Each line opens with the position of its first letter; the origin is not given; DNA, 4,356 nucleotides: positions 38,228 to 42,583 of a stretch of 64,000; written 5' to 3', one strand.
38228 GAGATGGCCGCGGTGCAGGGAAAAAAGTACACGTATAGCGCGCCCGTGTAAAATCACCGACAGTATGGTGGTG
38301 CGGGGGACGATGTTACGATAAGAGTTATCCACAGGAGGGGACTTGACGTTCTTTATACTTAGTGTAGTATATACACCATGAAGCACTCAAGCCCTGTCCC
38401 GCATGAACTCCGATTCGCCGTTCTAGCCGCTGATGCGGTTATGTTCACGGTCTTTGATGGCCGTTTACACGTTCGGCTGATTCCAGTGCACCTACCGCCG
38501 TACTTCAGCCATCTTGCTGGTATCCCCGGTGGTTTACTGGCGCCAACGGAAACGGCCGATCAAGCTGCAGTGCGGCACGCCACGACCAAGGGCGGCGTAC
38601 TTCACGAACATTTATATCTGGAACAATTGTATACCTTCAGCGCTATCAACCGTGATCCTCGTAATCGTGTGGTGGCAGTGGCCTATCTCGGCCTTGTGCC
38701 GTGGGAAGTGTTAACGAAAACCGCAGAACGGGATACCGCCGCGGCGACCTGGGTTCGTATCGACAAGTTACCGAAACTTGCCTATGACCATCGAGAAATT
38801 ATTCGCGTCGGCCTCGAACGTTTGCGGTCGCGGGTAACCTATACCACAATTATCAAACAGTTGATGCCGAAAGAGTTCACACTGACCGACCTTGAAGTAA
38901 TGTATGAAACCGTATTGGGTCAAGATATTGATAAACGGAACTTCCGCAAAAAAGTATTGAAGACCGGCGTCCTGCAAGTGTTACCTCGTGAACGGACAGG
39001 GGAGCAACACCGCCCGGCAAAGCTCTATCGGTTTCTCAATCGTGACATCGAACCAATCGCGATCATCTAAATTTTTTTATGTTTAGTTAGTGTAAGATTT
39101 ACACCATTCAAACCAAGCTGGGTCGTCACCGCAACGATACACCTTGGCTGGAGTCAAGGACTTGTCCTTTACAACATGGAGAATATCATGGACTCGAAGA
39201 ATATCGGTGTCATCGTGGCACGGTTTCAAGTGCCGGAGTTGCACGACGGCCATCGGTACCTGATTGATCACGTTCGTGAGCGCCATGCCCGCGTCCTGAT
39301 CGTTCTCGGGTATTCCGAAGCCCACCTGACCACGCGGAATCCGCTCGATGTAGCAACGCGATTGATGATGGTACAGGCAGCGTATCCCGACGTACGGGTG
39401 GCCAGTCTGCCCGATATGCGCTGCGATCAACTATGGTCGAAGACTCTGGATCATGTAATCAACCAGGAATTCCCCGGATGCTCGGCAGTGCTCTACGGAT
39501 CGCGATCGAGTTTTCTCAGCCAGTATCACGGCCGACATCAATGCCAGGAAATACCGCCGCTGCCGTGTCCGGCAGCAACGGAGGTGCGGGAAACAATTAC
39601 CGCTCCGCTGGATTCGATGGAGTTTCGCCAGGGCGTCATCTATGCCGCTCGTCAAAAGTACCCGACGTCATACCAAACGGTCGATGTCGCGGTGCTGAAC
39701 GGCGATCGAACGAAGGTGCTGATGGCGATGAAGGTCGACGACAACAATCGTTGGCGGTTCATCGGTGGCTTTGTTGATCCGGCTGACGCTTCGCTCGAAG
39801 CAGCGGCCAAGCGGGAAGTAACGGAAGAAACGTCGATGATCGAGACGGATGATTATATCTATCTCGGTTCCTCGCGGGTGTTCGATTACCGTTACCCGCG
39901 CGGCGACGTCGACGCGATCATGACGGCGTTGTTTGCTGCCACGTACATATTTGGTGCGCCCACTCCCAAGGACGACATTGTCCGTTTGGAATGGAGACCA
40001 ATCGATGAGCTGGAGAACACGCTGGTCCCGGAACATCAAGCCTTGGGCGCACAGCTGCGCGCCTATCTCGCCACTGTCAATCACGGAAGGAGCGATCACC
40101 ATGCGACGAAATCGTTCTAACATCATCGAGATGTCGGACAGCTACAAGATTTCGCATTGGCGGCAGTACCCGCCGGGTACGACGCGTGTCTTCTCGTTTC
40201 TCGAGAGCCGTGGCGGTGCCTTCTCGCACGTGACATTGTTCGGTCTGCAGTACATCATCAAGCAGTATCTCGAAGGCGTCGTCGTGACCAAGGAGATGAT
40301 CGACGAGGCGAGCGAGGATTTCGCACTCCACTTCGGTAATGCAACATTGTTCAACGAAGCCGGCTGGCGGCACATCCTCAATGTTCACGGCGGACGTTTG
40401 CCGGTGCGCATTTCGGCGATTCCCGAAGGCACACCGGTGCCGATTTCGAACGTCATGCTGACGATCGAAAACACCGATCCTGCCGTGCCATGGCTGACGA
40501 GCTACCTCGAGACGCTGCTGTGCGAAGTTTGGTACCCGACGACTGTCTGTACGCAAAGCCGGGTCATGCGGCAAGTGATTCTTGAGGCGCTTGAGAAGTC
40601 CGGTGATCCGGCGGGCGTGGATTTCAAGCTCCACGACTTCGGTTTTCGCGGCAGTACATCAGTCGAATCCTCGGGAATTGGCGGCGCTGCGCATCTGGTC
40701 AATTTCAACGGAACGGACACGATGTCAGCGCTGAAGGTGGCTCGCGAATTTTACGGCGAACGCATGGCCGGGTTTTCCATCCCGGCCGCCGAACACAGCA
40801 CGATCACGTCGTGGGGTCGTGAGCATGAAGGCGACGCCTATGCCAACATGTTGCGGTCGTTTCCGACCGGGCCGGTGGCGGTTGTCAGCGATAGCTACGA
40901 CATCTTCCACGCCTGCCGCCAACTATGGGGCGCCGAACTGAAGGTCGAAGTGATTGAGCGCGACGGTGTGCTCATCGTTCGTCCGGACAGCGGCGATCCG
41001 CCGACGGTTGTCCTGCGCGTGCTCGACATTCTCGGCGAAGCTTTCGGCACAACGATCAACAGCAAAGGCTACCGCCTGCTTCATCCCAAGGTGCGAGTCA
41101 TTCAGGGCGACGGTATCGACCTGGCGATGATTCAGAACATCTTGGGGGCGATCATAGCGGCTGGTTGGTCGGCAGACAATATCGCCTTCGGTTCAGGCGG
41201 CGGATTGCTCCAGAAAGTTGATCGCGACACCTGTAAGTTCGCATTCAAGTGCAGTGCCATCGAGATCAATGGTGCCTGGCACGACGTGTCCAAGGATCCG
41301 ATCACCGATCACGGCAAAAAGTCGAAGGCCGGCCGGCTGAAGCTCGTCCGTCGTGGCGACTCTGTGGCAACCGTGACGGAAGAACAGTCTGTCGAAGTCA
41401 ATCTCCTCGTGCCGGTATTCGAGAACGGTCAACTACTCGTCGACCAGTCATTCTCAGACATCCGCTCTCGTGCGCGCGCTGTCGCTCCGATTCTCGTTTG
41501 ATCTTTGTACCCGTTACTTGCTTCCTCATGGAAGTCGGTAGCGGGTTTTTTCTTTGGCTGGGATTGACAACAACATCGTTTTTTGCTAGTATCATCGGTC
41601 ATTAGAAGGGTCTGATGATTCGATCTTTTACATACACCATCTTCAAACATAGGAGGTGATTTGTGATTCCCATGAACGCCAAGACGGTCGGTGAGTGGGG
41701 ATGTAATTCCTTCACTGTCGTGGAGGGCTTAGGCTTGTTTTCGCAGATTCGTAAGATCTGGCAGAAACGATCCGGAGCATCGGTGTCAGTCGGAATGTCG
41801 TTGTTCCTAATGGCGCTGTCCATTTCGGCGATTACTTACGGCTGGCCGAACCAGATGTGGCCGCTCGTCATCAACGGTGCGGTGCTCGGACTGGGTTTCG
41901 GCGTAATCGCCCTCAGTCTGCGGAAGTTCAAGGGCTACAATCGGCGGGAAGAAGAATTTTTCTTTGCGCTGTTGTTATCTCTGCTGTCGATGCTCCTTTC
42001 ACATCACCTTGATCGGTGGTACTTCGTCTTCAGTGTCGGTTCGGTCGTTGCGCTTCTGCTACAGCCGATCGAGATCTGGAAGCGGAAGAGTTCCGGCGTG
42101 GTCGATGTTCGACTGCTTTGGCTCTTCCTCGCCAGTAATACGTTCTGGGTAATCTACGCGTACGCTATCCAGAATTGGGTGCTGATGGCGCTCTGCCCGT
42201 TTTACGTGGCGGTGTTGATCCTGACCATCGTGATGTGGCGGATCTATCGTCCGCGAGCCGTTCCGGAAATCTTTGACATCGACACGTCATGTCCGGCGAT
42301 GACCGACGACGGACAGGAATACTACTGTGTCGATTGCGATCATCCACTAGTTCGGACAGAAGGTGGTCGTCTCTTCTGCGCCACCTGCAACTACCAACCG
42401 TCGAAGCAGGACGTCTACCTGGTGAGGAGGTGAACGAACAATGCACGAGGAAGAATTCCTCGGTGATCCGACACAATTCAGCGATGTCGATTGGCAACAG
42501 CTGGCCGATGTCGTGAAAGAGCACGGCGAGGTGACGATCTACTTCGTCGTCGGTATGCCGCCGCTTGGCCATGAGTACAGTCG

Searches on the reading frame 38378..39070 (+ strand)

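Call 46: search_protein_families(library=pfam, proteins=[window:38378-39070:+], max_evalue=0.001)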
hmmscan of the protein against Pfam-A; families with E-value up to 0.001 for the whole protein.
window:38378-39070:+ (230 aa): 3 families
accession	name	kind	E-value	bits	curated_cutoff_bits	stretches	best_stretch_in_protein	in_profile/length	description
PF21906.2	NrtR_WHD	-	4.5e-23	81.6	27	1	161-219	3-61/61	NrtR DNA-binding winged helix domain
PF19368.5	AraR_C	-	1.7e-11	44.6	23.8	1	155-226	1-73/82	AraR C-terminal winged HTH domain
PF00293.34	NUDIX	-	6.5e-08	33.1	21.1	1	44-143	28-132/134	NUDIX domain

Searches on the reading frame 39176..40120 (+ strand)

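Call 46: search_protein_families(library=pfam, proteins=[window:39176-40120:+], max_evalue=0.001)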
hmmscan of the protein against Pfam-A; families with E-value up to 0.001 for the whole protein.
window:39176-40120:+ (314 aa): 2 families
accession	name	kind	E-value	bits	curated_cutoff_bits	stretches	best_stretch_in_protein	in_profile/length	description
PF00293.34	NUDIX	-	5.7e-15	55.9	21.1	1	168-288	5-128/134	NUDIX domain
PF22327.2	Nudt16-like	-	3.4e-05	24.3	27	1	177-223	21-65/161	U8 snoRNA-decapping enzyme-like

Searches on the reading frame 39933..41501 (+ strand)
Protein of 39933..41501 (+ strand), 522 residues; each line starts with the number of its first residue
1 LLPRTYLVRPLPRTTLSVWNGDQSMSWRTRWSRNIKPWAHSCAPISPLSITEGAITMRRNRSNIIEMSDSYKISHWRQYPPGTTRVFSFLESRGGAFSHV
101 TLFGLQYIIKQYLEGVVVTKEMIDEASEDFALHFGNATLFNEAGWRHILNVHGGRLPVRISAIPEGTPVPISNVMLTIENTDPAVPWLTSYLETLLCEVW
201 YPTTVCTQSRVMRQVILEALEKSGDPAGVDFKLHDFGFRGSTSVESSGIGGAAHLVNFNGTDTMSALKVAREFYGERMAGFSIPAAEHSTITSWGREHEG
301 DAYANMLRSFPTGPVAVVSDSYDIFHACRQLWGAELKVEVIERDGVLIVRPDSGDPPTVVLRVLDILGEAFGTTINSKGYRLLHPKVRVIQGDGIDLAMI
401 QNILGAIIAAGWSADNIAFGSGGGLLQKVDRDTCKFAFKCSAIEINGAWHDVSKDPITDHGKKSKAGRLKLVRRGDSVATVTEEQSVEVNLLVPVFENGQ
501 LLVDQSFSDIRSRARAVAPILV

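Call 46: search_protein_families(library=pfam, proteins=[window:39933-41501:+], max_evalue=0.001)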
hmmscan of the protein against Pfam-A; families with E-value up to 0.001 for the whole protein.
window:39933-41501:+ (522 aa): 2 families
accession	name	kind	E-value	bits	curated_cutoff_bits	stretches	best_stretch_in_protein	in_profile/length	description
PF04095.22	NAPRTase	-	2.9e-58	197.9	20.8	1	231-482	1-222/239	Nicotinate phosphoribosyltransferase (NAPRTase) family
PF18127.6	NAMPT_N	-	1.6e-36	124.9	25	1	63-160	1-98/98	Nicotinamide phosphoribosyltransferase, N-terminal domain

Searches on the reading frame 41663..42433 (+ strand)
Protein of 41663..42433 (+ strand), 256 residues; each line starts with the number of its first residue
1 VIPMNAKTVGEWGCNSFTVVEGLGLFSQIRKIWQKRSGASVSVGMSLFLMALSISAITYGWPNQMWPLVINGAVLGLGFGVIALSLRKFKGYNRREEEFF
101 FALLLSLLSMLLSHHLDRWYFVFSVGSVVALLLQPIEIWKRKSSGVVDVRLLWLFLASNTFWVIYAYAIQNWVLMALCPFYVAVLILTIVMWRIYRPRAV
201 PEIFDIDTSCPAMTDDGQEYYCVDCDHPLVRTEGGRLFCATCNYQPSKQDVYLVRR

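Call 46: search_protein_families(library=pfam, proteins=[window:41663-42433:+], max_evalue=0.001)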
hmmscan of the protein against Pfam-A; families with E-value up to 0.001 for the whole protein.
window:41663-42433:+ (256 aa): 1 family
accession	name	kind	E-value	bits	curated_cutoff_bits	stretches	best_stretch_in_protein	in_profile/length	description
PF03083.21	MtN3_slv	-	4.5e-07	30.3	23.7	0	121-198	8-85/87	Sugar efflux transporter for intercellular exchange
